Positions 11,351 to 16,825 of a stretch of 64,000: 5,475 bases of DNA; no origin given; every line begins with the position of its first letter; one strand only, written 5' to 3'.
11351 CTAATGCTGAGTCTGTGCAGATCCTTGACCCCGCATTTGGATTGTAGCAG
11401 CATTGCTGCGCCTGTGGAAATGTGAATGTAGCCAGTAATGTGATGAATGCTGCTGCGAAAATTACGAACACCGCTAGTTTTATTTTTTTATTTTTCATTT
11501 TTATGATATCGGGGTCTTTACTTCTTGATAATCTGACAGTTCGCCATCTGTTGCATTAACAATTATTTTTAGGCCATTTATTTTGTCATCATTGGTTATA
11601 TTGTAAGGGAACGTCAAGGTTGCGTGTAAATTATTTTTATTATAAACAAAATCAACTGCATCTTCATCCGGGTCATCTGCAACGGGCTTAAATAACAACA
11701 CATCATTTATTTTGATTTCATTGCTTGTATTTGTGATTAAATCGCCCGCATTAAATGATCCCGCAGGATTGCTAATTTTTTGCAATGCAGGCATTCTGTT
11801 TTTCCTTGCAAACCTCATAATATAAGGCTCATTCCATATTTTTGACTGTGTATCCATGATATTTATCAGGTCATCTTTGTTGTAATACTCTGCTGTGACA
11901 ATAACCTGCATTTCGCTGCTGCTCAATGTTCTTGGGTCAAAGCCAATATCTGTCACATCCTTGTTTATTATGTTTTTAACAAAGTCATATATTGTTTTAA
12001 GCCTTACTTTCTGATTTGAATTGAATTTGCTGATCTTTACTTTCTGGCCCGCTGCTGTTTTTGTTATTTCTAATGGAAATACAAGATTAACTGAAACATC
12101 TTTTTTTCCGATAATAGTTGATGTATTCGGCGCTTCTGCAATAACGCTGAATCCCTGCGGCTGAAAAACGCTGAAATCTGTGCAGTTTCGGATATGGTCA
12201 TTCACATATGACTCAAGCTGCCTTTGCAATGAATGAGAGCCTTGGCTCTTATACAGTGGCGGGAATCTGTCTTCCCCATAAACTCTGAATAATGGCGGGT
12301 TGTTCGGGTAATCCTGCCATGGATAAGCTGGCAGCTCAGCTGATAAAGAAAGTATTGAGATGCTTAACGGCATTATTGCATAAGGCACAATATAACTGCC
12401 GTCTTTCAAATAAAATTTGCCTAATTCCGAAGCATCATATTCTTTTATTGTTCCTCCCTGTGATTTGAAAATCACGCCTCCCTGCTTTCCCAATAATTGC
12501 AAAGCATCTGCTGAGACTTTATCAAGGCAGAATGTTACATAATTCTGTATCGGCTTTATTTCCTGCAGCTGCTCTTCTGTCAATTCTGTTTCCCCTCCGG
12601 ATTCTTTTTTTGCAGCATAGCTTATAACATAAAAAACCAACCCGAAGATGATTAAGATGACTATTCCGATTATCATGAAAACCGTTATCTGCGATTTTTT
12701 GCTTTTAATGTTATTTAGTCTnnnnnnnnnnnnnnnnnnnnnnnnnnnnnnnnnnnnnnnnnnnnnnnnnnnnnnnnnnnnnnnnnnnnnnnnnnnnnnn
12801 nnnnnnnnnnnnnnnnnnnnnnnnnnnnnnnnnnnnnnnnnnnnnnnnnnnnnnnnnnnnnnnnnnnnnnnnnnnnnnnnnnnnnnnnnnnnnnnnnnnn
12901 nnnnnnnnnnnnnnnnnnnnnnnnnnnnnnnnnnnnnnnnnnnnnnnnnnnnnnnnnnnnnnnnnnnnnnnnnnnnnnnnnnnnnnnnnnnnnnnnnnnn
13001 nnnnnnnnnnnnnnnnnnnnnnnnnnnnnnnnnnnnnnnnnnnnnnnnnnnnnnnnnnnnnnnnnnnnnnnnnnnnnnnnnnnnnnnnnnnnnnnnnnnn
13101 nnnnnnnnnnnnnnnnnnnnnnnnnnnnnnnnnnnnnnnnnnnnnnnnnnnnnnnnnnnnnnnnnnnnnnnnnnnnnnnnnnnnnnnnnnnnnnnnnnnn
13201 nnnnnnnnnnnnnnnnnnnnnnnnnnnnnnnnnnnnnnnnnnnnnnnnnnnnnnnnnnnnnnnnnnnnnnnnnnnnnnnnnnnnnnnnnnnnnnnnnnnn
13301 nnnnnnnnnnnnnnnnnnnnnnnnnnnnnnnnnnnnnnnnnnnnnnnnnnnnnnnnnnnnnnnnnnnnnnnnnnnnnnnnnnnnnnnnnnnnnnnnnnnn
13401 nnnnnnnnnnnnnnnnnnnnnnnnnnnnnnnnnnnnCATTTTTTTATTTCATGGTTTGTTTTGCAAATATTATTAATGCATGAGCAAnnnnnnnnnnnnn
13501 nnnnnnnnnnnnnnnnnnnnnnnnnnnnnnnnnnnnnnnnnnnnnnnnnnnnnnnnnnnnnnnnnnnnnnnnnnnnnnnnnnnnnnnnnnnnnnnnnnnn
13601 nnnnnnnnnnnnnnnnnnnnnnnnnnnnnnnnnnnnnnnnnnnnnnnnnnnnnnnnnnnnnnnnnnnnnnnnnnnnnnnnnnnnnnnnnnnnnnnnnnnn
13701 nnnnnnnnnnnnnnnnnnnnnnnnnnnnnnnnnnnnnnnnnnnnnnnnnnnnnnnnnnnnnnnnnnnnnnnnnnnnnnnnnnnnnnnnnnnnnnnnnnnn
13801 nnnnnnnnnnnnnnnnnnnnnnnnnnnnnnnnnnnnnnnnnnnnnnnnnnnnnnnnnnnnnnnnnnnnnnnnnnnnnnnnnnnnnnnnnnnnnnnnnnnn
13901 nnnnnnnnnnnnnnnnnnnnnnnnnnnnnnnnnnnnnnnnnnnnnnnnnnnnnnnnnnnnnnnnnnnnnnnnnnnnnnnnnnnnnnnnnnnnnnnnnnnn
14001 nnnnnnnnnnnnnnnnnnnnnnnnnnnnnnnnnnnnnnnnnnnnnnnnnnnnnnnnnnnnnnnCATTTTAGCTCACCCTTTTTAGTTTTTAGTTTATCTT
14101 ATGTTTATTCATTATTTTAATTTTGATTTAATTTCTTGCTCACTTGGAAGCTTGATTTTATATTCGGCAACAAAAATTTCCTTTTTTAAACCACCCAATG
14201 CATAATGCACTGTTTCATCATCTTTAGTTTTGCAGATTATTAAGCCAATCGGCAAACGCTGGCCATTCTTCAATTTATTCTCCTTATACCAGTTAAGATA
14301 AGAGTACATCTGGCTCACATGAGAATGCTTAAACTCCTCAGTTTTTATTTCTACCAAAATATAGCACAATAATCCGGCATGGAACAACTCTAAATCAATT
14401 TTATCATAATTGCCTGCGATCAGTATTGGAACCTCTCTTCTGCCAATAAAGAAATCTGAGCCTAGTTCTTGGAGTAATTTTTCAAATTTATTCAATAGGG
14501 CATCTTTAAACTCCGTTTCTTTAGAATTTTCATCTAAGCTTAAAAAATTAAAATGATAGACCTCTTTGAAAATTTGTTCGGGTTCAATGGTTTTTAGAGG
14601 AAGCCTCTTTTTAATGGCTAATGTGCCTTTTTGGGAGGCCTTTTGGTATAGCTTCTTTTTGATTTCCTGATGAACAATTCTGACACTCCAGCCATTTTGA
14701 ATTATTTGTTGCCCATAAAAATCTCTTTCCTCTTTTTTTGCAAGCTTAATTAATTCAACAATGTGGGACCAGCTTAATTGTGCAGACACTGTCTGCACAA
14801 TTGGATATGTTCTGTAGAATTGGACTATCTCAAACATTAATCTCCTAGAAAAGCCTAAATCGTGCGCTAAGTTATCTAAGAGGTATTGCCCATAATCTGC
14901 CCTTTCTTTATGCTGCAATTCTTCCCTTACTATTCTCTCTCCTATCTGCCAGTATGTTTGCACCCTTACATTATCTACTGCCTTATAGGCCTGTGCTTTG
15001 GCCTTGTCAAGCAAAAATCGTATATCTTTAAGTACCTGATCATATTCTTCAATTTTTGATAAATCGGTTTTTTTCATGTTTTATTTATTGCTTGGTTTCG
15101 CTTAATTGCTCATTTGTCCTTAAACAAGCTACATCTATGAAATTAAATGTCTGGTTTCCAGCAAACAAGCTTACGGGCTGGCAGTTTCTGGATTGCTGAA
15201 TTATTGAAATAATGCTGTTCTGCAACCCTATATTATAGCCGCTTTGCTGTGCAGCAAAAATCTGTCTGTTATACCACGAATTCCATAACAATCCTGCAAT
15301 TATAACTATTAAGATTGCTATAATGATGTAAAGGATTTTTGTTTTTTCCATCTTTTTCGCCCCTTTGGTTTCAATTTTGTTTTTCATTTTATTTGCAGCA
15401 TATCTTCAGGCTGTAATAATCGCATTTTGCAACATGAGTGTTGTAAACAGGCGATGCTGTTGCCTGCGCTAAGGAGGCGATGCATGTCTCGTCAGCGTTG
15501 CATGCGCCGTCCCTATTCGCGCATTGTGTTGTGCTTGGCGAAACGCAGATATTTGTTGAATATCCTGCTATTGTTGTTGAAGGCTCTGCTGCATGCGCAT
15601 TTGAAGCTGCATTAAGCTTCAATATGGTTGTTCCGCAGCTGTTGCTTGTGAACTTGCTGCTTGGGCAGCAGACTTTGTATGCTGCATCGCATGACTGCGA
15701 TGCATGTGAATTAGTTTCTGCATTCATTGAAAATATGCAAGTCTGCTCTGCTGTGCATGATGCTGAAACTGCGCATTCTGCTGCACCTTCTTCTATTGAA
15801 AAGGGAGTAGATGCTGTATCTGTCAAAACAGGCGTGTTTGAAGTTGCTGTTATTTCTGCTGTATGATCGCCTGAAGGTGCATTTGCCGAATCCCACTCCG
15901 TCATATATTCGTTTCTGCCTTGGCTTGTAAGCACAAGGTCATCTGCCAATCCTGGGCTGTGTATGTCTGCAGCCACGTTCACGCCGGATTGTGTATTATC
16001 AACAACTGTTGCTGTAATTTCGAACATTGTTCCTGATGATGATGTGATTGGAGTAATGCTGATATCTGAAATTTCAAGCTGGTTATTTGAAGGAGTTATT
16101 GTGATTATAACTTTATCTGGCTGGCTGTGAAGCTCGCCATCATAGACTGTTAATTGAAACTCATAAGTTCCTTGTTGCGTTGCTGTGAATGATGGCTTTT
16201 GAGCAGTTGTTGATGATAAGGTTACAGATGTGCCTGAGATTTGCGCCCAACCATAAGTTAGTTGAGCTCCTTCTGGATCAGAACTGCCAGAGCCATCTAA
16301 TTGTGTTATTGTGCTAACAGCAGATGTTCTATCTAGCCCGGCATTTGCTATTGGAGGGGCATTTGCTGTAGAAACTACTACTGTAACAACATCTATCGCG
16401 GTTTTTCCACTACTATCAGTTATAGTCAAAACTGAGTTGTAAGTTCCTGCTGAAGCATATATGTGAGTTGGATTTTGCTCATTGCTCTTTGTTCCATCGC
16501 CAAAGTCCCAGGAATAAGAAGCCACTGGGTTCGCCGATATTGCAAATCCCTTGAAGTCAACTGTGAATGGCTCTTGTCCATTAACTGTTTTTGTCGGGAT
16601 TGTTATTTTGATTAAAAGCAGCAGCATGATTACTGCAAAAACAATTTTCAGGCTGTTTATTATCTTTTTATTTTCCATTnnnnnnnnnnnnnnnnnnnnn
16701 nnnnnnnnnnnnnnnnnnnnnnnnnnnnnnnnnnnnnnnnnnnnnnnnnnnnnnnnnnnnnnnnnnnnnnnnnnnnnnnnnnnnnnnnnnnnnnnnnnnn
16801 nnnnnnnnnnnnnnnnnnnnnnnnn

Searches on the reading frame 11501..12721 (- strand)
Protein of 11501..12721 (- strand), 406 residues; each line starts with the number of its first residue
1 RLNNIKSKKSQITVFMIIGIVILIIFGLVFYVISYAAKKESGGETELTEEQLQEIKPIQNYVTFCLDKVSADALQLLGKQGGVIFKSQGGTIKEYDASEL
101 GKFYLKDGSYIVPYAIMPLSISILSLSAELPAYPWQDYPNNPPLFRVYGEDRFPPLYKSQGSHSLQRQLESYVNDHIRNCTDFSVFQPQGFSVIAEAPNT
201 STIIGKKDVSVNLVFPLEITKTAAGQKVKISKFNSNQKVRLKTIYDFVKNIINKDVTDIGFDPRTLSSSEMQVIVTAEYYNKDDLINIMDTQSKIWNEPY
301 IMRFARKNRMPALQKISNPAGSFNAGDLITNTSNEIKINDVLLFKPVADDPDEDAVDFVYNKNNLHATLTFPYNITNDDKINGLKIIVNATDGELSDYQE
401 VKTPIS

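Call 10: search_protein_families(library=pfam, proteins=[window:11501-12721:-], max_evalue=0.001)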
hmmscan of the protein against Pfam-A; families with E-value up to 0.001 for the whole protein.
window:11501-12721:- (406 aa): 0 families

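Call 73: search_protein_families(library=pfam, proteins=[window:11501-12721:-], max_evalue=5)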
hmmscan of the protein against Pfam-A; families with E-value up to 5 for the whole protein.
window:11501-12721:- (406 aa): 4 families
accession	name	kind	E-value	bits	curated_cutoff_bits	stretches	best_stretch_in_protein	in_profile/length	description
PF10661.14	EssA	-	0.037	14.3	24.1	1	6-33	116-143/147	WXG100 protein secretion system (Wss), protein EssA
PF17911.6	Ski2_N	-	0.069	13.4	23.1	1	158-193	54-88/134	Ski2 N-terminal region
PF02790.20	COX2_TM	-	0.16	12.6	22.8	1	13-55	26-68/88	Cytochrome C oxidase subunit II, transmembrane domain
PF12669.12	FeoB_associated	-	0.45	11.2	27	1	20-41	4-25/44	FeoB-associated Cys-rich membrane protein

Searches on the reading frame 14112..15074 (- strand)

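Call 10: search_protein_families(library=pfam, proteins=[window:14112-15074:-], max_evalue=0.001)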
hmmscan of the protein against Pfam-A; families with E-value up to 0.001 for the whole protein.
window:14112-15074:- (320 aa): 2 families
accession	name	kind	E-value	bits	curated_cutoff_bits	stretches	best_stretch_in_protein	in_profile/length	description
PF06250.17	YhcG_C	-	5.2e-39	134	32.5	1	167-320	2-157/157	YhcG PDDEXK nuclease domain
PF17761.7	DUF1016_N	-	4.6e-35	121.1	32.8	1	18-145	2-137/137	DUF1016 N-terminal domain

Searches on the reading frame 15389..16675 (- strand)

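Call 15: search_protein_families(library=pfam, proteins=[window:15389-16675:-], max_evalue=0.001)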
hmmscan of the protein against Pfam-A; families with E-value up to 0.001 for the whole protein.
window:15389-16675:- (428 aa): 4 families
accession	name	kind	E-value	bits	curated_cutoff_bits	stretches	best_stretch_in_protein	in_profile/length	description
PF18911.6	PKD_4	-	4e-27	94.5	27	2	28-99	11-83/85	PKD domain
PF22352.2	K319L-like_PKD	-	7.6e-21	74.4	27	2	121-193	11-84/84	K319L-like, PKD domain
PF00801.26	PKD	-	5.1e-12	46.1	23.5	1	48-96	26-76/80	PKD domain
PF21027.3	Sde0182_C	-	0.0009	20.2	27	0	125-171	3-44/83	Cellulose-binding protein Sde0182, C-terminal domain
